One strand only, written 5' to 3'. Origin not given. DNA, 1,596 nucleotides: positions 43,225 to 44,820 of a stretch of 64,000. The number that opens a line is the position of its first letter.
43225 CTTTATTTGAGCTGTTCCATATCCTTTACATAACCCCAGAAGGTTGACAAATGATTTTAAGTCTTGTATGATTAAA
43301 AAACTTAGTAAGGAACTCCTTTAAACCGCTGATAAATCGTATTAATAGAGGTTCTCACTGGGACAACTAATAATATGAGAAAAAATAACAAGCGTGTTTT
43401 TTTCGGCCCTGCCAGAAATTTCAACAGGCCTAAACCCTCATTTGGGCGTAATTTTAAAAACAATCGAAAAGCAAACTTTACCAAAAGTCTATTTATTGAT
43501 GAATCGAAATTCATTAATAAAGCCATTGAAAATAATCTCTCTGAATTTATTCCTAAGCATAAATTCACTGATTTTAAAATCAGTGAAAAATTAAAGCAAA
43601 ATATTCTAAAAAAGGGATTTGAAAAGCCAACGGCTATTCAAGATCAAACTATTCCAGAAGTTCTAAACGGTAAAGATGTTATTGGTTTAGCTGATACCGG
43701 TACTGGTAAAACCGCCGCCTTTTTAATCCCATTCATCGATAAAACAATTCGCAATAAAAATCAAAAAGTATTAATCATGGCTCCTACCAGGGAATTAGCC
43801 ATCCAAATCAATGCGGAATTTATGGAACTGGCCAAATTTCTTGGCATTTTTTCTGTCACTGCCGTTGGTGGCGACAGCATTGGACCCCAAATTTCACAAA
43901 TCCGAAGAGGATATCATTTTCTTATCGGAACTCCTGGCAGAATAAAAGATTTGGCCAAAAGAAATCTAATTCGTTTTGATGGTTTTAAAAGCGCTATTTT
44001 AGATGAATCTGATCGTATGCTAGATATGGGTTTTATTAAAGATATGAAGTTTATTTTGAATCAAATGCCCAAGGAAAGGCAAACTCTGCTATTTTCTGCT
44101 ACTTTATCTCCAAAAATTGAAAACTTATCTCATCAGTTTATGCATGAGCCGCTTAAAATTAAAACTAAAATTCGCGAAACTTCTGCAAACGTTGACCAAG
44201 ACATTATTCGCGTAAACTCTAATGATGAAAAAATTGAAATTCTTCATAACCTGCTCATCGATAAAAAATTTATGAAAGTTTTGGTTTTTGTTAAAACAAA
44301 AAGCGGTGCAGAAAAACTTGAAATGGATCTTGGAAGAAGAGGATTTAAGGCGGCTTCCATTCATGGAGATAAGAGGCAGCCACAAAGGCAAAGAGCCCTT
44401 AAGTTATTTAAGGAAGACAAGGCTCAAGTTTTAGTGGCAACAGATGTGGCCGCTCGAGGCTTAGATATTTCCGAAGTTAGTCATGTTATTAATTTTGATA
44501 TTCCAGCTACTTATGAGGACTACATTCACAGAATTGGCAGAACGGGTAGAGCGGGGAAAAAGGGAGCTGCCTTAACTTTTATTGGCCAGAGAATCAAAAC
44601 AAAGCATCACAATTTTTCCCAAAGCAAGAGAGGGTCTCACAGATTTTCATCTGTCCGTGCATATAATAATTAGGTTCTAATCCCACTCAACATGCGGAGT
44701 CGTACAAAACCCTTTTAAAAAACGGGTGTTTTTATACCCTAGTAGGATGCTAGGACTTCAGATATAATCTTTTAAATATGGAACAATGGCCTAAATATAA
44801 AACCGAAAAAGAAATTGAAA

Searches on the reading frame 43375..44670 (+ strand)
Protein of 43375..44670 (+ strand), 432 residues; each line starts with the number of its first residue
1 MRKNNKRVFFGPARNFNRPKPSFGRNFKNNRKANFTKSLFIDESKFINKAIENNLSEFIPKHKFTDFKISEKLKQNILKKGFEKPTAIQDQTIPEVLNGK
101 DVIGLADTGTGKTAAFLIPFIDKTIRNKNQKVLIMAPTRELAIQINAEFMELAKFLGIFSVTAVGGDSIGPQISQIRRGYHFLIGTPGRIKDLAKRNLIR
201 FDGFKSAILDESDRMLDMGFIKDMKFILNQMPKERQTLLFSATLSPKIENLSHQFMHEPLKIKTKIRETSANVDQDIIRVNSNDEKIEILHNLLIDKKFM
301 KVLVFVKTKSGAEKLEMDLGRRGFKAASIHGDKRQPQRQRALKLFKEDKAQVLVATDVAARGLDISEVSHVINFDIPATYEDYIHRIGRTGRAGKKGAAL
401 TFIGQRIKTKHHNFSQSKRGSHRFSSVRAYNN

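Call 16: search_protein_families(library=pfam, proteins=[window:43375-44670:+], max_evalue=0.01)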
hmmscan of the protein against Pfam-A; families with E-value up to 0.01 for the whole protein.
window:43375-44670:+ (432 aa): 4 families
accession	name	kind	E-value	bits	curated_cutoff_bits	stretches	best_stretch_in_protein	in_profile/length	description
PF00270.35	DEAD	-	3.3e-47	160.8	26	1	86-250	1-166/167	DEAD/DEAH box helicase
PF00271.37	Helicase_C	-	3.6e-34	117.8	23.5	1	285-394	1-110/110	Helicase conserved C-terminal domain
PF04851.21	ResIII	-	2.3e-07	31.3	22.5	1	106-244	30-162/164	Type III restriction enzyme, res subunit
PF22590.2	Cas3-like_C_2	-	0.00014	22.5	27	1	330-393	40-104/106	CRISPR-associated nuclease/helicase Cas3, C-terminal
